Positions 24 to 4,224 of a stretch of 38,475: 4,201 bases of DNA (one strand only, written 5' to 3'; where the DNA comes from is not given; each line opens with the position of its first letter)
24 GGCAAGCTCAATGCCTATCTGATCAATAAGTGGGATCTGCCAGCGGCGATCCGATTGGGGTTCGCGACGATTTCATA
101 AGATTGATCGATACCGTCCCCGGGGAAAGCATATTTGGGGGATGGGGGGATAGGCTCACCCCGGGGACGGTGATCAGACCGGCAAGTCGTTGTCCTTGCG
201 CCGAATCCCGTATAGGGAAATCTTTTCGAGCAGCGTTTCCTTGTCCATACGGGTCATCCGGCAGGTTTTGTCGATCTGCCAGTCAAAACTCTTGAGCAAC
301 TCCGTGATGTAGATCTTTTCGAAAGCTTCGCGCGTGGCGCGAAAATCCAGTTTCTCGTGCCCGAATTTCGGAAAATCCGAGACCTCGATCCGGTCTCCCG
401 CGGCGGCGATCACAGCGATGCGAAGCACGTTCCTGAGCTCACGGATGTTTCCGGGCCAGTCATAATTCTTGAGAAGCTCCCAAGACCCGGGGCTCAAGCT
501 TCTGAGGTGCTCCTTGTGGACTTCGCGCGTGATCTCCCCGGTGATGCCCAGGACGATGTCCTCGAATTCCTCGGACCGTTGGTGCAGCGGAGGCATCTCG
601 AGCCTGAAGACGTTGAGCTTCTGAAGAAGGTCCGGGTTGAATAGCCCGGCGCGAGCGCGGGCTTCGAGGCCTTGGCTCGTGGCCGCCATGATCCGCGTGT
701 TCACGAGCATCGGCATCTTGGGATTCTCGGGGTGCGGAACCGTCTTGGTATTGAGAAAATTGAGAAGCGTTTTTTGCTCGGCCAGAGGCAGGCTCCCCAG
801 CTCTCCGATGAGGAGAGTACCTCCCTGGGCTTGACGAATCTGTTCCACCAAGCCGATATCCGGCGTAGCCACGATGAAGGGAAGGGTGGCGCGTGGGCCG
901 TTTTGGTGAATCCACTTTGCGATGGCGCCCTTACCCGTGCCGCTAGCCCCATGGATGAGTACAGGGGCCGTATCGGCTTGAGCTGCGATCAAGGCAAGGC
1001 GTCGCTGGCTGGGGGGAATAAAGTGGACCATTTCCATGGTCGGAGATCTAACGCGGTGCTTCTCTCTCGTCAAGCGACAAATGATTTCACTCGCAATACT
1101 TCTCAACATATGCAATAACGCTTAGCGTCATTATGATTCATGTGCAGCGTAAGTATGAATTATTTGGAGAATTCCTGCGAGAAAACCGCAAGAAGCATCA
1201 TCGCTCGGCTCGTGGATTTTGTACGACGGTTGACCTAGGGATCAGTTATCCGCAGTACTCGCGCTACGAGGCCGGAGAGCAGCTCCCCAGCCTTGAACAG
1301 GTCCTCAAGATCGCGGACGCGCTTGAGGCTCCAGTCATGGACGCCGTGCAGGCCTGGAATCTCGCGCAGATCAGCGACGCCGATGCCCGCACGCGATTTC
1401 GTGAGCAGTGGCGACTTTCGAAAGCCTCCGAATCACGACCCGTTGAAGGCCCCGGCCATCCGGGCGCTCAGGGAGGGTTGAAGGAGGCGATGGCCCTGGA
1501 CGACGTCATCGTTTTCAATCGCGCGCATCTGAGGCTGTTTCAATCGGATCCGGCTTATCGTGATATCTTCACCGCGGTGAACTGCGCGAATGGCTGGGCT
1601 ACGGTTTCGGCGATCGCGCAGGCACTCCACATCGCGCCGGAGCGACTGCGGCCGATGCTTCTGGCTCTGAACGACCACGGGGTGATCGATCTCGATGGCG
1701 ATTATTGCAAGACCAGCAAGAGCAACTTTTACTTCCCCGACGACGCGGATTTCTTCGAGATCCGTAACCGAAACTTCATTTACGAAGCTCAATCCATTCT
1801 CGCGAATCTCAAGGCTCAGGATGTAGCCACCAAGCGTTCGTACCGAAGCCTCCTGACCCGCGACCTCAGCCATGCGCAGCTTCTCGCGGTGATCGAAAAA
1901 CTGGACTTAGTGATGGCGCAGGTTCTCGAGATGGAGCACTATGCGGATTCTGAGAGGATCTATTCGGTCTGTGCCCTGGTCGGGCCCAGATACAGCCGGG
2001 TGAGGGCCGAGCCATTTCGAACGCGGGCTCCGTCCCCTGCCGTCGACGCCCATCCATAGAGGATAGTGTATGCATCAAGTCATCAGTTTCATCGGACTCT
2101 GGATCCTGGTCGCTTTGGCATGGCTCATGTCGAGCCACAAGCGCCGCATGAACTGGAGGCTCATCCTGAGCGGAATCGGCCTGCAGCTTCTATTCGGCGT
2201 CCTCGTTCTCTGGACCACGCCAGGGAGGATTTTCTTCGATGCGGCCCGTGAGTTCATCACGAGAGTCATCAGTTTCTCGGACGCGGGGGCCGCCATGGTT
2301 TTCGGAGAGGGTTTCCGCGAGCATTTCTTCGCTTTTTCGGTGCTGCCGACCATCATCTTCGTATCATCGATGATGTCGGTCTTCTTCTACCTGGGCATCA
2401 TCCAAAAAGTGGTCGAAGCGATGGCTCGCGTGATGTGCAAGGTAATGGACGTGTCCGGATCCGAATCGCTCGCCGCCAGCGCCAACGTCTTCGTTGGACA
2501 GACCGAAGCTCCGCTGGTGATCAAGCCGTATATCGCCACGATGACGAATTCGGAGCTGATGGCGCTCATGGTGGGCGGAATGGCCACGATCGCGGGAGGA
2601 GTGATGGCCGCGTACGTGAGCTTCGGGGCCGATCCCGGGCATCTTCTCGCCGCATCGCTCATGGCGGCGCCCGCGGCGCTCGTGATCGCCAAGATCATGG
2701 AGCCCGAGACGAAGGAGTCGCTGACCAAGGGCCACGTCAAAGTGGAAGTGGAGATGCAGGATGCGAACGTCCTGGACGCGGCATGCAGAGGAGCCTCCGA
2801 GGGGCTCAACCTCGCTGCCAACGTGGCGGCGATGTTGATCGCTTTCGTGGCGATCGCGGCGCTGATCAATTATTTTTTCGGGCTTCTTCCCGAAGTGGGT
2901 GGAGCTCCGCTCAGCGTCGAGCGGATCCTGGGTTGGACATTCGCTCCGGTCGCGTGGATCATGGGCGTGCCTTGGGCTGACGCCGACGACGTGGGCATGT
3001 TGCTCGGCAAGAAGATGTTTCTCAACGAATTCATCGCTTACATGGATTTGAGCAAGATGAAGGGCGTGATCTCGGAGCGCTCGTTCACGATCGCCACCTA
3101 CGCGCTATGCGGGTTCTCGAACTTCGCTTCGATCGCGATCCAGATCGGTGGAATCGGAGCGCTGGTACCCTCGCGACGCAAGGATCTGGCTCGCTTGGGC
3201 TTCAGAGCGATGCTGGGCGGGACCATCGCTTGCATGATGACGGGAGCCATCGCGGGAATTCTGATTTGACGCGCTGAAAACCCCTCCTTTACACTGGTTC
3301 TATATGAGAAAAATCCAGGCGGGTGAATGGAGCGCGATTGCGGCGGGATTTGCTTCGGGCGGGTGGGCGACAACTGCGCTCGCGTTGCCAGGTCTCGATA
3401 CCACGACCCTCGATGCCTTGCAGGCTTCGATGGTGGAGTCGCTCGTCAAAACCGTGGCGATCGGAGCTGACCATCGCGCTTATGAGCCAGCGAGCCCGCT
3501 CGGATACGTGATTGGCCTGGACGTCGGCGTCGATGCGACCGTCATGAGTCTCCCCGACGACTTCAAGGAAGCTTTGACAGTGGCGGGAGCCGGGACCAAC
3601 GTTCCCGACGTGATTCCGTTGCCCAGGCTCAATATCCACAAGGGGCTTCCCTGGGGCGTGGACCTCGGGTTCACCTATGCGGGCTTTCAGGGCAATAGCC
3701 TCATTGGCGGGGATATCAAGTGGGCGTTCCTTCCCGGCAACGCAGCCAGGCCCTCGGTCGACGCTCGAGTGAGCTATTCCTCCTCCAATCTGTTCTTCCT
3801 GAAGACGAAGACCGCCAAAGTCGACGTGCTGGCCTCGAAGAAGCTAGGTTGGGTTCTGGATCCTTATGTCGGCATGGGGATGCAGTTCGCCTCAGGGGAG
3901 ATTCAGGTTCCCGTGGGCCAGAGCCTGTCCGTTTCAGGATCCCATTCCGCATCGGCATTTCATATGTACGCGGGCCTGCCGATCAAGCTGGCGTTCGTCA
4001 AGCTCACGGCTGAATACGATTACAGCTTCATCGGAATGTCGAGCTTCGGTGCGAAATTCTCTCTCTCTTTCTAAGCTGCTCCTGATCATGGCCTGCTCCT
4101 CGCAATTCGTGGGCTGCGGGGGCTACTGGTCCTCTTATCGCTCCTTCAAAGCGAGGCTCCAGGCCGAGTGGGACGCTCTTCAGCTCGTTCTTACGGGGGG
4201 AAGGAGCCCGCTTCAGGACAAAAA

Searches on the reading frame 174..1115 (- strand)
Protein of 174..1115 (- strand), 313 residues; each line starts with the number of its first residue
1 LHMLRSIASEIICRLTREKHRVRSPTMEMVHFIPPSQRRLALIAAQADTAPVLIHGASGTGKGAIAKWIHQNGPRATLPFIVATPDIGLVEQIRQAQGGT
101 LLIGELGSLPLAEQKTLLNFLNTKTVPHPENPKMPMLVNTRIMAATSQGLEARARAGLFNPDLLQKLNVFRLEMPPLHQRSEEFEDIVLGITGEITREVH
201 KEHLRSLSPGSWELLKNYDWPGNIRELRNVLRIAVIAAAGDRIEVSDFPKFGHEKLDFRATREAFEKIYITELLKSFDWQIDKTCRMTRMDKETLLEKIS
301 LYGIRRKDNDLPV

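Call 35: search_protein_families(library=pfam, proteins=[window:174-1115:-], max_evalue=0.001)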
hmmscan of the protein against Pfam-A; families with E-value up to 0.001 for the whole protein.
window:174-1115:- (313 aa): 3 families
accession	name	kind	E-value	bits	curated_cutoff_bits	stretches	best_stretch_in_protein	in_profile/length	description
PF00158.32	Sigma54_activat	-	6.6e-21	75.2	20.2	2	93-172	89-167/168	Sigma-54 interaction domain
PF14532.12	Sigma54_activ_2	-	8.3e-19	68.6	25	1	38-177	12-138/138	Sigma-54 interaction domain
PF25601.1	AAA_lid_14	-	2.2e-14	53.5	27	1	182-254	5-76/87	AAA+ ATPase lid domain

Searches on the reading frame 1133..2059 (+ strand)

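Call 35: search_protein_families(library=pfam, proteins=[window:1133-2059:+], max_evalue=0.001)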
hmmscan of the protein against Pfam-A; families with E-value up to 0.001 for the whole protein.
window:1133-2059:+ (308 aa): 2 families
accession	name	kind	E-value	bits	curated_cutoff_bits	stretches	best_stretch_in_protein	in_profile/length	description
PF01381.28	HTH_3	-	4.5e-07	30.3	23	1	35-65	19-49/55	Helix-turn-helix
PF13560.12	HTH_31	-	8.5e-07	29.6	27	1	11-67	2-57/64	Helix-turn-helix domain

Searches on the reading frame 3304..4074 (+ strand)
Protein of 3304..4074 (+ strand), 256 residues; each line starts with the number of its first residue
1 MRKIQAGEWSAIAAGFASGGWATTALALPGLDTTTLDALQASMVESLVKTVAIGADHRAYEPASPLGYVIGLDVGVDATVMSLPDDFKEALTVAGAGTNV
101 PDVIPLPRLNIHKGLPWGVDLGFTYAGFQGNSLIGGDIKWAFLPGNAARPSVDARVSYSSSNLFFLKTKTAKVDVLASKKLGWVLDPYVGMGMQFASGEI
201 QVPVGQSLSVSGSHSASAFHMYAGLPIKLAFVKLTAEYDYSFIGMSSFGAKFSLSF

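Call 35: search_protein_families(library=pfam, proteins=[window:3304-4074:+], max_evalue=0.001)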
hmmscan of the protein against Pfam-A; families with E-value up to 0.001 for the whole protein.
window:3304-4074:+ (256 aa): 1 family
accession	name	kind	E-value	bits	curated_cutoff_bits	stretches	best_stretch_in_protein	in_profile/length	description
PF20230.4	DUF6588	-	6.3e-07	29.3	27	1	156-253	220-318/319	Family of unknown function (DUF6588)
